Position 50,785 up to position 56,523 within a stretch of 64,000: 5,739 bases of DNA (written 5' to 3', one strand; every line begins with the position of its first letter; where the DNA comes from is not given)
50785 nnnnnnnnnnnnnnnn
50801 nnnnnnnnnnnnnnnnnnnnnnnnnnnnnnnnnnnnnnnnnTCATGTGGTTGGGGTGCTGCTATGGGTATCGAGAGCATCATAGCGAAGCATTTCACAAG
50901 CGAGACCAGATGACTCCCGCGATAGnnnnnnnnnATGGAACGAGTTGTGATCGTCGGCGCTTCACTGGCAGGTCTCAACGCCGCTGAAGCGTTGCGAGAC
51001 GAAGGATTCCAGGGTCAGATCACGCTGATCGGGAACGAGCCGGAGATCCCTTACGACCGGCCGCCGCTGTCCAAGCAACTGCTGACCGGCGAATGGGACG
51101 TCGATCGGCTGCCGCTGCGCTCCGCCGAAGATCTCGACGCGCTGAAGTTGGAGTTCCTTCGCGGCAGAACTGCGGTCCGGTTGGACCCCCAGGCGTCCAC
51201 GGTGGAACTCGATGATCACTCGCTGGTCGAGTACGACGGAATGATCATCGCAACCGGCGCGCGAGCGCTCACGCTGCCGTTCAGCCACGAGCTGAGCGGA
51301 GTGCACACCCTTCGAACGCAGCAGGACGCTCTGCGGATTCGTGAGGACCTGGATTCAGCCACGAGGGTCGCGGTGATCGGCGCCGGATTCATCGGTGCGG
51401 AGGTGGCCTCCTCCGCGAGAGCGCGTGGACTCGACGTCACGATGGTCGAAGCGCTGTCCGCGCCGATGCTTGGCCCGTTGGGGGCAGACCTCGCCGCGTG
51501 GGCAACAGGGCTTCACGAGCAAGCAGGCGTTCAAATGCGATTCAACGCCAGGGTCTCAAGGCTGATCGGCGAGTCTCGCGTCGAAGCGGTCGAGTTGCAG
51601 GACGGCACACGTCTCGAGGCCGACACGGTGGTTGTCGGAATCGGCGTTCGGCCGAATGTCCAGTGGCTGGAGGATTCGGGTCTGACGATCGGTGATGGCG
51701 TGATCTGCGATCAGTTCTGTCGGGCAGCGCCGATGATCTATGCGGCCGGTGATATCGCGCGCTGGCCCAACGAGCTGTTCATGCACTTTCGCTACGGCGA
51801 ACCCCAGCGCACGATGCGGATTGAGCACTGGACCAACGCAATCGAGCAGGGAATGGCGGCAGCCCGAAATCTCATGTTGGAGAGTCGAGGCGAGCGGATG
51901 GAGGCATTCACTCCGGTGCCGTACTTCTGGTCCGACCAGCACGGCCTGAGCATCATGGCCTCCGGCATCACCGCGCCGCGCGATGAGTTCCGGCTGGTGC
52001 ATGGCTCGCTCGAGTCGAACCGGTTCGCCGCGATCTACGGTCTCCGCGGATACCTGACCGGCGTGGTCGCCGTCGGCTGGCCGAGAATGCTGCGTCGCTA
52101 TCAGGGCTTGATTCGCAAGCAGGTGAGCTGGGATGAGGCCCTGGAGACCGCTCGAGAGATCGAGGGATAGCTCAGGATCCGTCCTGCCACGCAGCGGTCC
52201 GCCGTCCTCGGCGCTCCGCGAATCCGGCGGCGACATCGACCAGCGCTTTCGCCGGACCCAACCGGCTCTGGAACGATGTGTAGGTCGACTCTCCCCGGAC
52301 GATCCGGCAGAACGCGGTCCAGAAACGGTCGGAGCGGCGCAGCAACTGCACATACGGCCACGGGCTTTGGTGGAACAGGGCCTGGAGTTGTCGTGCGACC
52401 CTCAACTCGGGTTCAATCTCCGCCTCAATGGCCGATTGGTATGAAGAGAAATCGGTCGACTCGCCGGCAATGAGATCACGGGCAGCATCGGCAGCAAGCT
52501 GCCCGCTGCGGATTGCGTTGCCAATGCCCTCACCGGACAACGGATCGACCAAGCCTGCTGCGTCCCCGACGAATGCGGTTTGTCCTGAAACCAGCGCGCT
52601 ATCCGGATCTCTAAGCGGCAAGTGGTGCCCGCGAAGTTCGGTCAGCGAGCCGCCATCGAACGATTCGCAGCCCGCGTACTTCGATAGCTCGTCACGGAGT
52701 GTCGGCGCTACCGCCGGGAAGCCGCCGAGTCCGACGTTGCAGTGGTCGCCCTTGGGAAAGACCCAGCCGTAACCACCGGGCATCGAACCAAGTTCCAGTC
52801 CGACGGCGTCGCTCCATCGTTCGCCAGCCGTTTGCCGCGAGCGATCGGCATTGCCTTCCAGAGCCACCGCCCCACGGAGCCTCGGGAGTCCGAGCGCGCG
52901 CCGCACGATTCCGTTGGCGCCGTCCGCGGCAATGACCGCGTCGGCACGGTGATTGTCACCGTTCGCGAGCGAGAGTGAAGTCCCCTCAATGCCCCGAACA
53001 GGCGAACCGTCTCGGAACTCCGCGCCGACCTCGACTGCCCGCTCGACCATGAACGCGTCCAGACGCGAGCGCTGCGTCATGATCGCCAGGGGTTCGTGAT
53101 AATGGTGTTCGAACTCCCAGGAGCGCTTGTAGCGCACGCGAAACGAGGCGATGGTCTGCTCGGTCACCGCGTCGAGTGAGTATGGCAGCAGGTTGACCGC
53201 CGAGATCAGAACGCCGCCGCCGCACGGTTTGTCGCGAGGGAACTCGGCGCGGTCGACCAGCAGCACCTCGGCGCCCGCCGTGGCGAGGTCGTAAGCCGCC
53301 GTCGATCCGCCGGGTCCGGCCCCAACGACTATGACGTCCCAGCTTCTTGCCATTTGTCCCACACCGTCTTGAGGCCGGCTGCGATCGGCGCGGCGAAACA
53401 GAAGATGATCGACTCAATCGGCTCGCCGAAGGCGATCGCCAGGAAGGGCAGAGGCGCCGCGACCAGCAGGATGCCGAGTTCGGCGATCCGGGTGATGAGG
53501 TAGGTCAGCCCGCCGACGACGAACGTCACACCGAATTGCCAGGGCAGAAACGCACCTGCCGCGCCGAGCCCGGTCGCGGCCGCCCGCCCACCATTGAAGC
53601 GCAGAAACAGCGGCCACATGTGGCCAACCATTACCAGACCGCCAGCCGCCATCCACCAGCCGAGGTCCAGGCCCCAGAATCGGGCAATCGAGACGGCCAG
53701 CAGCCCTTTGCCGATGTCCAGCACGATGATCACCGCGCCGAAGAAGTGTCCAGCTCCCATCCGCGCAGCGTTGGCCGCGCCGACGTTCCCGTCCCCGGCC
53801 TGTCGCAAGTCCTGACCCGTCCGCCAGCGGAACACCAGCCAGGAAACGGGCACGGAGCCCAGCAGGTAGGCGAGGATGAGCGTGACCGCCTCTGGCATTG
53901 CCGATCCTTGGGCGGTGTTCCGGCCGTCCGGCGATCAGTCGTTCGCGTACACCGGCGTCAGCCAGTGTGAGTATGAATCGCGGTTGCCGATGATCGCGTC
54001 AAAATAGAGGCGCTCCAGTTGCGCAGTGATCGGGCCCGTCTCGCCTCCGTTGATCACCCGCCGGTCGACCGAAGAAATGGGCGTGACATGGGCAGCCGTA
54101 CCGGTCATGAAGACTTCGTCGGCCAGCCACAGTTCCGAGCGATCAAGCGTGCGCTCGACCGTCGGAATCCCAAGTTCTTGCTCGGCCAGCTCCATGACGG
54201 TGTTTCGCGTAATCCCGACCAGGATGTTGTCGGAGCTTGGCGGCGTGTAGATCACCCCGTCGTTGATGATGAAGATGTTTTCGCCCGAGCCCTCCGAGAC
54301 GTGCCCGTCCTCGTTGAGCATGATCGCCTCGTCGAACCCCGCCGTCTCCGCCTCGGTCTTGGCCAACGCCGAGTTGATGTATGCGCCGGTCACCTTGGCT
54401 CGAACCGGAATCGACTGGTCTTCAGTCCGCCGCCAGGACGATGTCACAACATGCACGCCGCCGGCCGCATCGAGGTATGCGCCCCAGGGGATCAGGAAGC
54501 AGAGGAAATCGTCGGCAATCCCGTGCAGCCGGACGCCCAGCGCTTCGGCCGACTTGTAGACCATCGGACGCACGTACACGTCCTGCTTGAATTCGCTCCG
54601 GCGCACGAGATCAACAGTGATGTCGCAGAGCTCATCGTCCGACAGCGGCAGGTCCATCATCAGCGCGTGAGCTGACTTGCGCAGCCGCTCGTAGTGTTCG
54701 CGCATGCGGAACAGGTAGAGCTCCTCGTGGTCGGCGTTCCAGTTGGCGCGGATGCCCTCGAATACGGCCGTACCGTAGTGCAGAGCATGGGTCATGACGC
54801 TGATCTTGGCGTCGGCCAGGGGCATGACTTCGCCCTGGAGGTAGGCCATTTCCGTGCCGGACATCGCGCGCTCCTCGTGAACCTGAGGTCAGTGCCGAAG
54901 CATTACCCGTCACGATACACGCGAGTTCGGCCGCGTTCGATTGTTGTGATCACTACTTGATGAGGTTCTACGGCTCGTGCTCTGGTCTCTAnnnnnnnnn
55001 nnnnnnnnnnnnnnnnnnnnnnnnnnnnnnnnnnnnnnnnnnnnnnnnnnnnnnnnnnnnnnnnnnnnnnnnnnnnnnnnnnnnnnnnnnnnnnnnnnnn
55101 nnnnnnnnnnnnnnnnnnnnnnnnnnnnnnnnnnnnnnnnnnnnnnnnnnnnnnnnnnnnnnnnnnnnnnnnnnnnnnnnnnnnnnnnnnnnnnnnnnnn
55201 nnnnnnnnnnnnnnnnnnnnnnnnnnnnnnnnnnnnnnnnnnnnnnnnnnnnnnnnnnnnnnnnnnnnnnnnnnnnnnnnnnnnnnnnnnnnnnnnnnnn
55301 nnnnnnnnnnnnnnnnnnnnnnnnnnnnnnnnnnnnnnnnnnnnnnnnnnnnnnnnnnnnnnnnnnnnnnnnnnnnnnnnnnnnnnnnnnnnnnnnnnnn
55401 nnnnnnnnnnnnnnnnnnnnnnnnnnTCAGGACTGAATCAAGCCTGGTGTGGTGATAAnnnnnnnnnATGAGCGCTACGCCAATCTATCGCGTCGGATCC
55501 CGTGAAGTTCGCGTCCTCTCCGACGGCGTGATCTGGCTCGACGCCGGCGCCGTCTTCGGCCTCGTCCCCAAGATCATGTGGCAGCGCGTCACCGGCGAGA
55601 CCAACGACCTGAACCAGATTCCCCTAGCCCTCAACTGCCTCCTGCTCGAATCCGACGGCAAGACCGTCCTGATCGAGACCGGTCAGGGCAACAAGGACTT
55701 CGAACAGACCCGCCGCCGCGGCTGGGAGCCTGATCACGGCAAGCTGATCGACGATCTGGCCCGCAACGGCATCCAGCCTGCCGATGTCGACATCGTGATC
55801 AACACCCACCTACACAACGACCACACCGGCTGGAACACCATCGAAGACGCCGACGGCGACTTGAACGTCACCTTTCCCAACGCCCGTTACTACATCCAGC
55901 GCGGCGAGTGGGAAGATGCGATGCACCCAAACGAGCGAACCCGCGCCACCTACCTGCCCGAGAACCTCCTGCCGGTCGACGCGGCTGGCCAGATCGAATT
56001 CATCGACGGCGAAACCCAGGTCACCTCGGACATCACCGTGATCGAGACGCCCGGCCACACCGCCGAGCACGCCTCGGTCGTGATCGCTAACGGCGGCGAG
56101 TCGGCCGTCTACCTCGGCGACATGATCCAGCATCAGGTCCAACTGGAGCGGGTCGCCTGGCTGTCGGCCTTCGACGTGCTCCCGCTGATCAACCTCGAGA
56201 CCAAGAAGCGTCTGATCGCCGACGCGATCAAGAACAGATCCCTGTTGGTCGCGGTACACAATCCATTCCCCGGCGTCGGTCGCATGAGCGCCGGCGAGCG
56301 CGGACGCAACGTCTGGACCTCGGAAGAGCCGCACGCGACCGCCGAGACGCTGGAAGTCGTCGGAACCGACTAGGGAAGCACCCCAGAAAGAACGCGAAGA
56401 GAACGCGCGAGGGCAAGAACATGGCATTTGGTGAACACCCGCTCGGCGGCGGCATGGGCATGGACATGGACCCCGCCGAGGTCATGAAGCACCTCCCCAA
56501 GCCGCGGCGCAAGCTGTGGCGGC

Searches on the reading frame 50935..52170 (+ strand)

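Call 63: search_protein_families(library=pfam, proteins=[window:50935-52170:+], max_evalue=0.0001)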
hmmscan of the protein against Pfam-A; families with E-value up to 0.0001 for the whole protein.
window:50935-52170:+ (411 aa): 6 families
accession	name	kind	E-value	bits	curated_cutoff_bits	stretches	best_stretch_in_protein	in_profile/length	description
PF07992.20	Pyr_redox_2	-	1.2e-63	215.7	26.1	1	3-306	2-291/291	Pyridine nucleotide-disulphide oxidoreductase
PF00070.33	Pyr_redox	-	7.6e-20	71.7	22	1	144-223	1-81/82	Pyridine nucleotide-disulphide oxidoreductase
PF14759.12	Reductase_C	-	3.8e-09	37.4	25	1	330-402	1-72/85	Reductase C-terminal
PF01266.30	DAO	-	4.3e-09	36.8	27.9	0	144-173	1-30/353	FAD dependent oxidoreductase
PF13450.12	NAD_binding_8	-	8.7e-07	29.6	21.9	0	6-34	1-27/68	NAD(P)-binding Rossmann-like domain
PF13738.12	Pyr_redox_3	-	5.4e-06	26.3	30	0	141-251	163-280/305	Pyridine nucleotide-disulphide oxidoreductase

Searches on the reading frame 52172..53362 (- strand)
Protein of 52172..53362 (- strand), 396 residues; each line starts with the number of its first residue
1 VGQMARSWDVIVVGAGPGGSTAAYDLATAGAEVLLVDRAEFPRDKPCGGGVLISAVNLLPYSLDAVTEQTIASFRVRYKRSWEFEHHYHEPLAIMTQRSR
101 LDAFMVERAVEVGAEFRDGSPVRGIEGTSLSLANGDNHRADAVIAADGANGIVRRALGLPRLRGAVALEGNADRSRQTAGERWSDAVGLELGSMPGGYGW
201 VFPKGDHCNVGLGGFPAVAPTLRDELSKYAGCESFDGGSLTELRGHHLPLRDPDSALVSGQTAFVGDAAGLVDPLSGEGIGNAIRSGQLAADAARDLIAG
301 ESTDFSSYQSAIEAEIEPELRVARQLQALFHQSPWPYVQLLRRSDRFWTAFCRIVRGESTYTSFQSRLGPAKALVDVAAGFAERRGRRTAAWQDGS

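Call 63: search_protein_families(library=pfam, proteins=[window:52172-53362:-], max_evalue=0.0001)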
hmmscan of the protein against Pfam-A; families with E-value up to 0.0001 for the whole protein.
window:52172-53362:- (396 aa): 10 families
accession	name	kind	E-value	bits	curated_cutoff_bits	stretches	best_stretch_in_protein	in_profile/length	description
PF01494.25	FAD_binding_3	-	9.7e-13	48.5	22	1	9-164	3-173/349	FAD binding domain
PF01266.30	DAO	-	5.1e-11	43.1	27.9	1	9-42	1-34/353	FAD dependent oxidoreductase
PF12831.13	FAD_oxidored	-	1.9e-08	34.5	27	1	9-147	1-128/416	FAD dependent oxidoreductase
PF07992.20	Pyr_redox_2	-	6.9e-07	29.4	26.1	1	9-47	2-41/291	Pyridine nucleotide-disulphide oxidoreductase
PF13450.12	NAD_binding_8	-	9.1e-06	26.3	21.9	1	12-40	1-29/68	NAD(P)-binding Rossmann-like domain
PF22578.2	GGR_cat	-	3.4e-05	24.1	27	1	194-213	29-49/88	Geranylgeranyl reductase catalytic domain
PF04820.20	Trp_halogenase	-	4.5e-05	22.9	21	0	9-88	1-88/458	Tryptophan halogenase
PF00890.30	FAD_binding_2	-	5.6e-05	23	20.4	1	9-40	1-32/414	FAD binding domain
PF01946.23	Thi4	-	8.5e-05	22.3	26.2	0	8-56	18-67/235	Thi4 family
PF01134.28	GIDA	-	8.9e-05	22.2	22.1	0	9-36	1-28/391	Glucose inhibited division protein A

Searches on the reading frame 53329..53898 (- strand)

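Call 63: search_protein_families(library=pfam, proteins=[window:53329-53898:-], max_evalue=0.0001)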
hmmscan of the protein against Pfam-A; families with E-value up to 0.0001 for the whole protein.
window:53329-53898:- (189 aa): 1 family
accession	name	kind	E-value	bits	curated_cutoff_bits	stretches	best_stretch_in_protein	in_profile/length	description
PF02660.20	G3P_acyltransf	-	4.4e-33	115.1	24.1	1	9-169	1-148/164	Glycerol-3-phosphate acyltransferase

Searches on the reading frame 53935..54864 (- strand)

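Call 63: search_protein_families(library=pfam, proteins=[window:53935-54864:-], max_evalue=0.0001)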
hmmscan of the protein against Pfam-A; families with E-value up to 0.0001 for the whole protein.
window:53935-54864:- (309 aa): 1 family
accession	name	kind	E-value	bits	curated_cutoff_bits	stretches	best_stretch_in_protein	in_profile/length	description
PF01063.24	Aminotran_4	-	7.8e-52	176.8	28.5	1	34-266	2-223/223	Amino-transferase class IV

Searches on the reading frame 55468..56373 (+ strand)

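Call 63: search_protein_families(library=pfam, proteins=[window:55468-56373:+], max_evalue=0.0001)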
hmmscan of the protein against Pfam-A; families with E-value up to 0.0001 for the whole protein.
window:55468-56373:+ (301 aa): 3 families
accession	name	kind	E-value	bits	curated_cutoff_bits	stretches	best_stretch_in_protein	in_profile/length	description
PF00753.33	Lactamase_B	-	2.3e-17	64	22.7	1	55-221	6-152/196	Metallo-beta-lactamase superfamily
PF12706.13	Lactamase_B_2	-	9.2e-08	32.4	27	1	102-238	26-160/200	Beta-lactamase superfamily domain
PF13483.12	Lactamase_B_3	-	1.6e-05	25.3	24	1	55-237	7-128/160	Beta-lactamase superfamily domain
